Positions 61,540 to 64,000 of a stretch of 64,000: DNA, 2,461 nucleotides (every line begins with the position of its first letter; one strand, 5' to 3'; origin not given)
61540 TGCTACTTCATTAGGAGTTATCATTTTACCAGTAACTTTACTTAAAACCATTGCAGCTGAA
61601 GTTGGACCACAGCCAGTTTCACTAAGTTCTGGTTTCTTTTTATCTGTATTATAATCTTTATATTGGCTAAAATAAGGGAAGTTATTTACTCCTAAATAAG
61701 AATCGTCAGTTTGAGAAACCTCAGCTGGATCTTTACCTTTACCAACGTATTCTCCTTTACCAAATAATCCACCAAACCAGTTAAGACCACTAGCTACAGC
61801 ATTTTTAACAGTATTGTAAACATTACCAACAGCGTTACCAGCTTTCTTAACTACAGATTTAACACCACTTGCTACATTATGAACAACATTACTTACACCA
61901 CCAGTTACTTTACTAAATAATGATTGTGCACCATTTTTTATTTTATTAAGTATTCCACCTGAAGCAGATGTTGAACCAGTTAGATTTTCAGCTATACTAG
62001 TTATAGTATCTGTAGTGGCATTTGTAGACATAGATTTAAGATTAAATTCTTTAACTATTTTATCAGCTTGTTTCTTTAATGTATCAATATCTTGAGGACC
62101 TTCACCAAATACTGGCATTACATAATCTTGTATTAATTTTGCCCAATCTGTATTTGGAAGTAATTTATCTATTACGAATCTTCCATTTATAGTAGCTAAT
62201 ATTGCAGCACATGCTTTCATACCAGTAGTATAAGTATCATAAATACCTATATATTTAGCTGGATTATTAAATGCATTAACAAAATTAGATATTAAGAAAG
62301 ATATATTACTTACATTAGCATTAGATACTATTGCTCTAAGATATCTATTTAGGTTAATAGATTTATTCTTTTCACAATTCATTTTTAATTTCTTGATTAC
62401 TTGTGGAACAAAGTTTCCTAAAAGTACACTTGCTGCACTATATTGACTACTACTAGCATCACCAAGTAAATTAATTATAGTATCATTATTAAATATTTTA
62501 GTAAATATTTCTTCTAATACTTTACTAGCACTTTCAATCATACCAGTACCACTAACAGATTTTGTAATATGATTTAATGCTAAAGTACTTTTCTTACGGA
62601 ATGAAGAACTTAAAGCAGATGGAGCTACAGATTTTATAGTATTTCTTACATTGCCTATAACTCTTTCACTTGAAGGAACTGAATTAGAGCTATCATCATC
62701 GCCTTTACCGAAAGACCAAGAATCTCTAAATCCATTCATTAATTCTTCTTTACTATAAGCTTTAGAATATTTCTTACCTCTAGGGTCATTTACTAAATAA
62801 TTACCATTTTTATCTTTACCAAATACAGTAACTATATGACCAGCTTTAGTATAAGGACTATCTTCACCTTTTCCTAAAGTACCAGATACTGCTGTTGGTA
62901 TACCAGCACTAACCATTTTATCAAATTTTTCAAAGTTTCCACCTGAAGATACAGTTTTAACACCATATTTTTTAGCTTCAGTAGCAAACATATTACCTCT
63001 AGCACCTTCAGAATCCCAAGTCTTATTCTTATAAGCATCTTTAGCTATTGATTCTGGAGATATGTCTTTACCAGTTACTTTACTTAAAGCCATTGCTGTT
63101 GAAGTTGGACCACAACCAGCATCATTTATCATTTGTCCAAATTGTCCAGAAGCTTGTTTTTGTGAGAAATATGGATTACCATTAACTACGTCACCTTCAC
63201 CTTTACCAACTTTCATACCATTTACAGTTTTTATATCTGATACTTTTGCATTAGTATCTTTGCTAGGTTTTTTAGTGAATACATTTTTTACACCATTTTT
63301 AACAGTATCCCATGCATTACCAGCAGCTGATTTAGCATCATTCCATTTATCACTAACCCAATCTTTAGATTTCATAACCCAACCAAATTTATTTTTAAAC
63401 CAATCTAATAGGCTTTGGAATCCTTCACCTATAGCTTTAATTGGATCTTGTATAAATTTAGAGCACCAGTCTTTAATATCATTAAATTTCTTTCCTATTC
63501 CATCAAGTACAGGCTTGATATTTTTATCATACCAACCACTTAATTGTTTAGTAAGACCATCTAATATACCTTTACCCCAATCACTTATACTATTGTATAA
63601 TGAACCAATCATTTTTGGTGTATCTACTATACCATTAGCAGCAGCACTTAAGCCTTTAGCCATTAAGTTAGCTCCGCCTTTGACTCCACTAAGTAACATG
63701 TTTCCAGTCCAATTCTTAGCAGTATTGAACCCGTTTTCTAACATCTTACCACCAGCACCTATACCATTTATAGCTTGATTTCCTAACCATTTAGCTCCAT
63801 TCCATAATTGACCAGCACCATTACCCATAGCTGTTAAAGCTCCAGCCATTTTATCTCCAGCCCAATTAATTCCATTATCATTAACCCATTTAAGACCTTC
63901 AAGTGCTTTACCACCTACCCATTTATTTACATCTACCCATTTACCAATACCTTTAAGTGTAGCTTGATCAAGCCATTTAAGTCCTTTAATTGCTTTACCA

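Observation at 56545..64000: Tape-measure-like giant protein carries about nine enzymatic cell-wall-degrading modules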

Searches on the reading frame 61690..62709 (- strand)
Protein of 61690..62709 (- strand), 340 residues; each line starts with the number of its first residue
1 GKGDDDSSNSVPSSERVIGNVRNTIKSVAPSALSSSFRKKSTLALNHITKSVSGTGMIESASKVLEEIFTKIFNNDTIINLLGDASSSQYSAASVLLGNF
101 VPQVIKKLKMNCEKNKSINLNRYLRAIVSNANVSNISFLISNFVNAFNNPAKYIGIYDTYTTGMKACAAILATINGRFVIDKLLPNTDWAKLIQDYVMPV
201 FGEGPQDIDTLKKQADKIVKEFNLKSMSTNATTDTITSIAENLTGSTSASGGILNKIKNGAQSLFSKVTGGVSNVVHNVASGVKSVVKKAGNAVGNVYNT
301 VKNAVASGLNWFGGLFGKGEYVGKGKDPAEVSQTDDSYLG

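Call 17: search_protein_families(library=pfam, proteins=[window:61690-62709:-], max_evalue=1)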
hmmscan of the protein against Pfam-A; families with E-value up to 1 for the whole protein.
window:61690-62709:- (340 aa): 3 families
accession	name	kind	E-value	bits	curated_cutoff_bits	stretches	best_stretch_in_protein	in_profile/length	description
PF18035.6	Bap31_Bap29_C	-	0.028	14.9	30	1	206-223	15-32/52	Bap31/Bap29 cytoplasmic coiled-coil domain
PF25041.1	UFL1_C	-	0.093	13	24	1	98-132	46-80/112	E3 UFM1-protein ligase 1 C-terminal domain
PF17947.6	4HB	-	0.11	13.1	26.1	1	161-215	22-78/78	Four helical bundle domain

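Call 44: search_protein_families(library=phrogs, proteins=[window:61690-62709:-], max_evalue=0.001)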
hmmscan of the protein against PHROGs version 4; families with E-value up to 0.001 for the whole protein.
window:61690-62709:- (340 aa): 5 families
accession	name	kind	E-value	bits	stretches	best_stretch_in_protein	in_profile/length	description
phrog_305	-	tail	1.5e-08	34.7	1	18-318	388-656/1001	tail length tape measure protein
phrog_58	-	tail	1.5e-06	27.8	1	70-317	679-920/1544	tail length tape measure protein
phrog_1272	-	tail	8.8e-06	24.7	1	18-312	816-1045/1606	tail length tape measure protein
phrog_167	-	tail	3.4e-05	22.8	1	209-320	906-1014/1555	tail length tape measure protein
phrog_17020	-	unknown function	0.00041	20.6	1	217-306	106-190/353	-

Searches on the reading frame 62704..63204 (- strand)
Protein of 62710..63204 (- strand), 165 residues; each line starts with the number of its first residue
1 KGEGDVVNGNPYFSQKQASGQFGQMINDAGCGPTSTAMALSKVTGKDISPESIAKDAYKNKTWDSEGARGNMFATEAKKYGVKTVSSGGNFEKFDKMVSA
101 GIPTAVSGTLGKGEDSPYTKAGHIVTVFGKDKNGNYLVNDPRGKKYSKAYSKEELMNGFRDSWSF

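Call 17: search_protein_families(library=pfam, proteins=[window:62710-63204:-], max_evalue=1)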
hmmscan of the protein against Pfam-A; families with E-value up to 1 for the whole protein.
window:62710-63204:- (165 aa): 1 family
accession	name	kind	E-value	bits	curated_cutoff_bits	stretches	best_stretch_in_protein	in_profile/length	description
PF13529.12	Peptidase_C39_2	-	1.3e-18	68.4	24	1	11-141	4-142/143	Peptidase_C39 like family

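Call 56: predict_structure(alignment_id=A1)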
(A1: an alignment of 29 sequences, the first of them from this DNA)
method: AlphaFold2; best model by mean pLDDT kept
length: 167 residues; sequences in the alignment: 29
mean_pLDDT: 95.7   pTM: 0.91
mean pLDDT of the five models: 95.7, 95.6, 95.2, 94.9, 94.0
residues with pLDDT >= 90: 156; 70-90: 7; 50-70: 2; < 50: 2
segments of 3 or more residues with pLDDT < 50: none
pLDDT, mean of each block of 10 residues (from residue 1): 78 94 95 98 97 97 97 98 98 98 98 91 98 98 97 97 97
secondary structure, 60 per line:
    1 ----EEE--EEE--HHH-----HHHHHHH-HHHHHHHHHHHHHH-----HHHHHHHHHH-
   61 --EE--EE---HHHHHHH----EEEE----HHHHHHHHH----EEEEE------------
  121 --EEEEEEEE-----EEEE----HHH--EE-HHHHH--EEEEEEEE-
elements in order: E5-7 E10-12 H23-29 H31-44 H50-59 H72-78 E83-86 H91-99 E104-108 E123-130 E136-139 H152-156 E159-166

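Call 59: fold_search(model_id=the predicted structure, library=pdb)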
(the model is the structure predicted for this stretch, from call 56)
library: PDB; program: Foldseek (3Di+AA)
matches with E <= 10: 543; with E <= 0.001: 22
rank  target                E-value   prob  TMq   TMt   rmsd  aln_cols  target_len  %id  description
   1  8ssk_D                1.5e-05  1.00  0.61  0.35   2.5       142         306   18  Citrobacter rodentium contact dependent growth inhibition (CDI) entry and toxin (CdiA-CT) domains (released 2024-05-15)
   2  3k8u                  1.5e-05  1.00  0.60  0.72   3.0       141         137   20  Crystal Structure of the Peptidase Domain of Streptococcus ComA, a Bi-functional ABC Transporter Involved in Quorum Sens (released 2010-02-23)
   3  8ssk_A                2.3e-05  1.00  0.62  0.36   3.0       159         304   16  Citrobacter rodentium contact dependent growth inhibition (CDI) entry and toxin (CdiA-CT) domains (released 2024-05-15)
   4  8ssk_B                3.7e-05  1.00  0.62  0.36   3.2       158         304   17  Citrobacter rodentium contact dependent growth inhibition (CDI) entry and toxin (CdiA-CT) domains (released 2024-05-15)
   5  1pxv_A                4.2e-05  1.00  0.55  0.51   7.5       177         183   13  The staphostatin-staphopain complex: a forward binding inhibitor in complex with its target cysteine protease (released 2003-10-21)
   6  1cv8                  5.4e-05  1.00  0.60  0.58   6.0       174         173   14  STAPHOPAIN, CYSTEINE PROTEINASE FROM STAPHYLOCOCCUS AUREUS V8 (released 1998-10-14)
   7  8ssk_C                5.7e-05  1.00  0.59  0.34   2.7       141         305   18  Citrobacter rodentium contact dependent growth inhibition (CDI) entry and toxin (CdiA-CT) domains (released 2024-05-15)
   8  8oig_A                6.1e-05  1.00  0.58  0.57   5.8       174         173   14  Crystal Structure of Staphopain C from Staphylococcus aureus (released 2023-06-21)
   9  8ssm_A                8.9e-05  1.00  0.63  0.72   6.1       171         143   16  Citrobacter rodentium contact dependent growth inhibition (CDI) toxin (CdiA-CT) and immunity (CdiI) complex (released 2024-05-15)
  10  9l5u_B                8.9e-05  1.00  0.58  0.69   5.5       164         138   18  Papain-like cysteine protease toxin/immunity pair (released 2025-06-04)
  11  2bu3_A                1.2e-04  1.00  0.60  0.52   4.8       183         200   16  Acyl-enzyme intermediate between Alr0975 and glutathione at pH 3.4 (released 2005-12-14)
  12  1y4h_A                1.3e-04  1.00  0.56  0.54   6.1       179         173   13  Wild type staphopain-staphostatin complex (released 2005-01-18)
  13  9f5t_C                1.3e-04  1.00  0.47  0.41   8.5       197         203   14  Ubiquitin C-terminal clippase BpJOS (released 2025-04-23)
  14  5xe8_A                1.7e-04  1.00  0.63  0.76   3.1       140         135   21  Crystal Structure of the Peptidase Domain of Streptococcus mutans ComA (released 2017-06-28)
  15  9f5t_A                1.7e-04  1.00  0.49  0.42   8.5       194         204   16  Ubiquitin C-terminal clippase BpJOS (released 2025-04-23)
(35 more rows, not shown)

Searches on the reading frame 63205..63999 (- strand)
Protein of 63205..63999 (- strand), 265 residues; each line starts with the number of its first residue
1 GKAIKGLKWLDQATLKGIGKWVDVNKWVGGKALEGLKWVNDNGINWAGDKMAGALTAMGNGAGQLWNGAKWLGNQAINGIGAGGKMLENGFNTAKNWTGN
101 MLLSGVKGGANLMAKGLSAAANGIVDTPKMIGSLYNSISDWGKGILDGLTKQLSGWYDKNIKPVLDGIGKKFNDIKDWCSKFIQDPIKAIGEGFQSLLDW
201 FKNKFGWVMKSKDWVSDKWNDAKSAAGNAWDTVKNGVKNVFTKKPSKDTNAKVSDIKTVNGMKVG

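Call 17: search_protein_families(library=pfam, proteins=[window:63205-63999:-], max_evalue=1)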
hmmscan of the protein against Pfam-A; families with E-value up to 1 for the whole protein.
window:63205-63999:- (265 aa): 0 families

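Call 44: search_protein_families(library=phrogs, proteins=[window:63205-63999:-], max_evalue=0.001)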
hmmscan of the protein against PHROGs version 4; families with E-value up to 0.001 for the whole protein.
window:63205-63999:- (265 aa): 4 families
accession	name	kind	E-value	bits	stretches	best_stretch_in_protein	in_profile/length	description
phrog_1272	-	tail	2.1e-07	30.1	1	50-258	771-969/1606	tail length tape measure protein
phrog_58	-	tail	4.9e-06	26.2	1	167-246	800-896/1544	tail length tape measure protein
phrog_1535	-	tail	0.00014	21.2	1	12-262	779-996/1152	tail length tape measure protein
phrog_4197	-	tail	0.00066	18.4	1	118-242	982-1119/1783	tail length tape measure protein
